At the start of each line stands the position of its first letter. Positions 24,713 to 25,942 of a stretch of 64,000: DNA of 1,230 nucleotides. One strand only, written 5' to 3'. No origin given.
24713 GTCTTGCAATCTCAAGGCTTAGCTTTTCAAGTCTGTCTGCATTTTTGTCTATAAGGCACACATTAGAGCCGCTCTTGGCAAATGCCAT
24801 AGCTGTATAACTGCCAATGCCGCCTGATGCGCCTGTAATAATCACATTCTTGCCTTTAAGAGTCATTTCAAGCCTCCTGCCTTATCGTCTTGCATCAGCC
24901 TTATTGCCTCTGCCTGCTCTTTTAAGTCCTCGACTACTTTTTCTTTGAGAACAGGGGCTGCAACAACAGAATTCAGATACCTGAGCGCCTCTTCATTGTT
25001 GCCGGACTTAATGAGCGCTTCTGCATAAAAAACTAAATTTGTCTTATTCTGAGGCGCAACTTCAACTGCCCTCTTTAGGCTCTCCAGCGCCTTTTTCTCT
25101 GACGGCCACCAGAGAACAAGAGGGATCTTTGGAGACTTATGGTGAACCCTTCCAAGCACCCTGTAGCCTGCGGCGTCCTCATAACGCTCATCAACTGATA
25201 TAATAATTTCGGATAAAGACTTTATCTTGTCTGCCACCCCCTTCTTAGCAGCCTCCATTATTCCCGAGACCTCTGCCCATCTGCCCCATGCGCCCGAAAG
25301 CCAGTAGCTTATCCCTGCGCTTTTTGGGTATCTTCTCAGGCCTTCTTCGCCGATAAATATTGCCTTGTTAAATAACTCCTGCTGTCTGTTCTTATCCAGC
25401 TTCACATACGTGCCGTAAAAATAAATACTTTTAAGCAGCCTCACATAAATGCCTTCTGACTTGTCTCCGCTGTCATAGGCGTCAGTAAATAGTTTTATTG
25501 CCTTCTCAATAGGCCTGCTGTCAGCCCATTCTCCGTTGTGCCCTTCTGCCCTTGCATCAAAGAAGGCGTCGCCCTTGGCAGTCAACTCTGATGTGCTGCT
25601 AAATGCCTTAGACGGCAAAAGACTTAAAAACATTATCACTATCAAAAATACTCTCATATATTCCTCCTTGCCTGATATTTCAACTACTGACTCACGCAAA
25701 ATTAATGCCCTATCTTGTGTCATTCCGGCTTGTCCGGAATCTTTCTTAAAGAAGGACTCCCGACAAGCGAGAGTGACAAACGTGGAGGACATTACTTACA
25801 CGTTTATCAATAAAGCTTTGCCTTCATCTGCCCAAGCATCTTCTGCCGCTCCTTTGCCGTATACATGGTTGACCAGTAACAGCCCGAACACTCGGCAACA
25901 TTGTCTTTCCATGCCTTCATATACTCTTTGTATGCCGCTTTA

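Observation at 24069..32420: Candidate acyl-signal/lipid biosynthesis cluster: SDR, secreted TPR protein, radical SAM, AMP-ligase with an overlapping putative N-acyltransferase, next to a sigma54 two-component system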

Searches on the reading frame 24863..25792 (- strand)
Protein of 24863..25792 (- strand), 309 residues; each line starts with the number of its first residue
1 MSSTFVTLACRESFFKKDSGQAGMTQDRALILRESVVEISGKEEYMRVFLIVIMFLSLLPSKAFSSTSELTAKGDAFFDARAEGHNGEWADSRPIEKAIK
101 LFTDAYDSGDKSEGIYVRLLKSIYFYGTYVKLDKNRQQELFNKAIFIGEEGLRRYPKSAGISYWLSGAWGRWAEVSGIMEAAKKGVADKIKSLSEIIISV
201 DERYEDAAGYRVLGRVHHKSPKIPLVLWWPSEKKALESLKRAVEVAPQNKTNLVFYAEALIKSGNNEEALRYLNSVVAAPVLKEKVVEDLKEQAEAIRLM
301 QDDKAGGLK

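Call 4: search_protein_families(library=pfam, proteins=[window:24863-25792:-], max_evalue=0.01)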
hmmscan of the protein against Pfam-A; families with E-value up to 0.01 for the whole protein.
window:24863-25792:- (309 aa): 5 families
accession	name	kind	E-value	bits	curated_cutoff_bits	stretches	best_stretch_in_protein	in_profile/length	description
PF14559.12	TPR_19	-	5.1e-08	33.6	25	1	234-278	9-53/68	Tetratricopeptide repeat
PF23914.1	TPR_CcmH_CycH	-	5.1e-05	23.6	42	1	232-277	66-114/158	Cytochrome c-type biogenesis protein H TPR domain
PF13428.12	TPR_14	-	5.5e-05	23.9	23.5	0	254-278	5-29/44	Tetratricopeptide repeat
PF13432.12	TPR_16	-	0.0016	19.3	32.7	0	234-278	15-59/65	Tetratricopeptide repeat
PF12895.13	ANAPC3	-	0.0038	17.9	27.2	0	235-297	8-76/82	Anaphase-promoting complex, cyclosome, subunit 3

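Call 5: search_protein_families(library=ncbifam, proteins=[window:24863-25792:-], max_evalue=0.01)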
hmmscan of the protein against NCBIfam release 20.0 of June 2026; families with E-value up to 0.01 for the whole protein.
window:24863-25792:- (309 aa): 4 families
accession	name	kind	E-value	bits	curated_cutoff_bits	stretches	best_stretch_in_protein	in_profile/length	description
NF045602.2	BstC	equivalog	5.8e-07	29.2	350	1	161-272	111-217/250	sterol transporter outer membrane protein BstC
TIGR02917.1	PEP_TPR_lipo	equivalog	0.0012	16.7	312.2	1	233-277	854-898/899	XrtA/PEP-CTERM system TPR-repeat protein PrsT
NF011721.1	PRK15174.1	equivalog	0.0039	15.4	1200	1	234-280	268-315/656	Vi polysaccharide transport protein VexE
TIGR00540.1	TPR_hemY_coli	hypoth_equivalog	0.007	15.2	142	0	233-301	169-237/385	heme biosynthesis-associated TPR protein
